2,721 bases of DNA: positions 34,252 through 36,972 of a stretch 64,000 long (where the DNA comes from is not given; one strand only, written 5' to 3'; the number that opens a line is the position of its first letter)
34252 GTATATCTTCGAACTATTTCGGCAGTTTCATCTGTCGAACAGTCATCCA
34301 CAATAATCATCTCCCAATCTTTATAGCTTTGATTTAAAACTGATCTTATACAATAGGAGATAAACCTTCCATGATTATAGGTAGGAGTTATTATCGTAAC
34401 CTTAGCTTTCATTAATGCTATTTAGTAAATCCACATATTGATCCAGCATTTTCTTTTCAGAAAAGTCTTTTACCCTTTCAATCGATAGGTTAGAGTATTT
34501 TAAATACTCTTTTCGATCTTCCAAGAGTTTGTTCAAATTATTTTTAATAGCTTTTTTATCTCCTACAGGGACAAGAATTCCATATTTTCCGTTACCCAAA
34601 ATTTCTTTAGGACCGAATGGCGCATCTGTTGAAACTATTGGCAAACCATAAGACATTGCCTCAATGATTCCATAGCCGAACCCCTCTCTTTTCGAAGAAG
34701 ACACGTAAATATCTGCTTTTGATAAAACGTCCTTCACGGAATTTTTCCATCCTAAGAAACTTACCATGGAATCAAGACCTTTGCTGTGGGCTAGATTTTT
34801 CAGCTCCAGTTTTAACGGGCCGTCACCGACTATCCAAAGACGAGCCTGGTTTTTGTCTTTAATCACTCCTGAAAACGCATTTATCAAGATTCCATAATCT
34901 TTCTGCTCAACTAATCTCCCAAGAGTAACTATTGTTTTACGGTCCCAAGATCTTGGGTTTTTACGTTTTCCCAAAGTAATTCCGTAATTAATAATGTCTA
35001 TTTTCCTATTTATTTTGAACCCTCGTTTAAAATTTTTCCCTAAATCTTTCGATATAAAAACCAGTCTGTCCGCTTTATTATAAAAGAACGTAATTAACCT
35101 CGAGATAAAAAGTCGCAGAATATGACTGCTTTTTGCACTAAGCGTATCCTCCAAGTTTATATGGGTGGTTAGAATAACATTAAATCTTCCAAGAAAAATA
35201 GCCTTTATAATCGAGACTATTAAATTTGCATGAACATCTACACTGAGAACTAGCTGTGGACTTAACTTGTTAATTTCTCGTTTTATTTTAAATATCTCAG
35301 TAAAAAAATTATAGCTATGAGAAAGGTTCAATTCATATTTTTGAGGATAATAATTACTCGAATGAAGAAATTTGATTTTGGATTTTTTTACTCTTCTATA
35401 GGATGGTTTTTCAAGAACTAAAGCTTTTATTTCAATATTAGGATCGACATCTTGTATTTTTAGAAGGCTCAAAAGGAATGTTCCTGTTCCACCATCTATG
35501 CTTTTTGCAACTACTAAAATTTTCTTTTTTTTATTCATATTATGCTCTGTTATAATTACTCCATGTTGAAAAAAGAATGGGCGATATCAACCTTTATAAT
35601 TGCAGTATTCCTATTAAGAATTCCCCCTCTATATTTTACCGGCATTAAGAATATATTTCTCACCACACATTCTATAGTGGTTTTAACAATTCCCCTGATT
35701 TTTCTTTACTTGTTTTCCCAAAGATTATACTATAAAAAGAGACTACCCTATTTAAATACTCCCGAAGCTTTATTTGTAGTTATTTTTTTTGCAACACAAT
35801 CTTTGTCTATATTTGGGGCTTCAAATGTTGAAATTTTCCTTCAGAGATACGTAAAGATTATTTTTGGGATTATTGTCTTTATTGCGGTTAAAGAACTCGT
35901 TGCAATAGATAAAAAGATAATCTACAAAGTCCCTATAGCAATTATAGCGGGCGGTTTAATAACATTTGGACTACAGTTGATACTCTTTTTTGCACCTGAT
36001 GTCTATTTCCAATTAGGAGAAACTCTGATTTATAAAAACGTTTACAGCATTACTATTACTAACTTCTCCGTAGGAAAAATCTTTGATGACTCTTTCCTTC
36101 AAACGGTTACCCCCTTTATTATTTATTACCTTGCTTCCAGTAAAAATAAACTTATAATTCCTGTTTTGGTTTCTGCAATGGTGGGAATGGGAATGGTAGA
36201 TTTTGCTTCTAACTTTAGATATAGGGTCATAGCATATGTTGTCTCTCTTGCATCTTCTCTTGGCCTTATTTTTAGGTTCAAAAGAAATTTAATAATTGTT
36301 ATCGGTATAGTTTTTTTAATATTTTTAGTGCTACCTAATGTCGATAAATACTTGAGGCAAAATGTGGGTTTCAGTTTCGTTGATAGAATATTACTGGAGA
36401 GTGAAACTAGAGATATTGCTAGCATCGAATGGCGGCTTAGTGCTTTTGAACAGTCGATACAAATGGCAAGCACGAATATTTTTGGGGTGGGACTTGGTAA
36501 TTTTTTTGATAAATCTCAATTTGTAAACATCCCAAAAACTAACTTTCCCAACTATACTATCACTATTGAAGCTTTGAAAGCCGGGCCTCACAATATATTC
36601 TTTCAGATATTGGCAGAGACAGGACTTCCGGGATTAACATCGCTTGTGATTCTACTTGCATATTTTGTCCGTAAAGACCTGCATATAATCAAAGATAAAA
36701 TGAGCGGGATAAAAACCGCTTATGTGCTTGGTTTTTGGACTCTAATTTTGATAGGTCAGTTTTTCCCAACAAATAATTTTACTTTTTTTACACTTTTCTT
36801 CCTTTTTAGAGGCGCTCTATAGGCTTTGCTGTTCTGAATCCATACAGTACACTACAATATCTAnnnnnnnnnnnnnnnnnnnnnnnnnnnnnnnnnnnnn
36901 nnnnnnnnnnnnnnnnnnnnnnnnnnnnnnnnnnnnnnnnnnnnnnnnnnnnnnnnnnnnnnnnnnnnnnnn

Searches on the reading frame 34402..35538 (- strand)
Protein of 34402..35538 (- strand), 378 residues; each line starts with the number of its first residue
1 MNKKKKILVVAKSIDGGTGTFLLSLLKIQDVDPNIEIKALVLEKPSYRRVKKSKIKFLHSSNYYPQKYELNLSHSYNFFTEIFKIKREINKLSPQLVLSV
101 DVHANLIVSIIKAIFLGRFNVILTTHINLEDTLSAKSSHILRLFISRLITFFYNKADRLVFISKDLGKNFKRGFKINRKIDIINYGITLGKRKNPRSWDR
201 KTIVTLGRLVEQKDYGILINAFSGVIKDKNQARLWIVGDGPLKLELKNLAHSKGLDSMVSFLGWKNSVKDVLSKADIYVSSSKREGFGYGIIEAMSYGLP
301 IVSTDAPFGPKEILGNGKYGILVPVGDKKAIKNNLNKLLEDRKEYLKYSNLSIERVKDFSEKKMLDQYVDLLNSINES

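Call 66: search_protein_families(library=pfam, proteins=[window:34402-35538:-], max_evalue=0.001)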
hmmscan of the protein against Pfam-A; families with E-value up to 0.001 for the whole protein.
window:34402-35538:- (378 aa): 4 families
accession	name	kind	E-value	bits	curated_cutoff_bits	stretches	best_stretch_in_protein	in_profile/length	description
PF00534.26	Glycos_transf_1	-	4.7e-37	127.6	26.4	1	192-349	7-166/172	Glycosyl transferases group 1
PF13692.12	Glyco_trans_1_4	-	1.4e-34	119.8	27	1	200-341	1-142/142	Glycosyl transferases group 1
PF13439.12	Glyco_transf_4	-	7.3e-09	36.3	28.5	1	72-189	51-168/170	Glycosyltransferase Family 4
PF20706.3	GT4-conflict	-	1.5e-07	31.2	26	1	154-303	145-310/385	Family 4 Glycosyltransferase in conflict systems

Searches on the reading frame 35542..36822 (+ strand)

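Call 66: search_protein_families(library=pfam, proteins=[window:35542-36822:+], max_evalue=0.001)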
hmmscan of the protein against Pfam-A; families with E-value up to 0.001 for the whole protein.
window:35542-36822:+ (426 aa): 1 family
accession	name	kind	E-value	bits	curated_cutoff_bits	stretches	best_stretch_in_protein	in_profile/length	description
PF04932.20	Wzy_C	-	7.1e-13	49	31.7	1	213-368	3-148/149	O-Antigen ligase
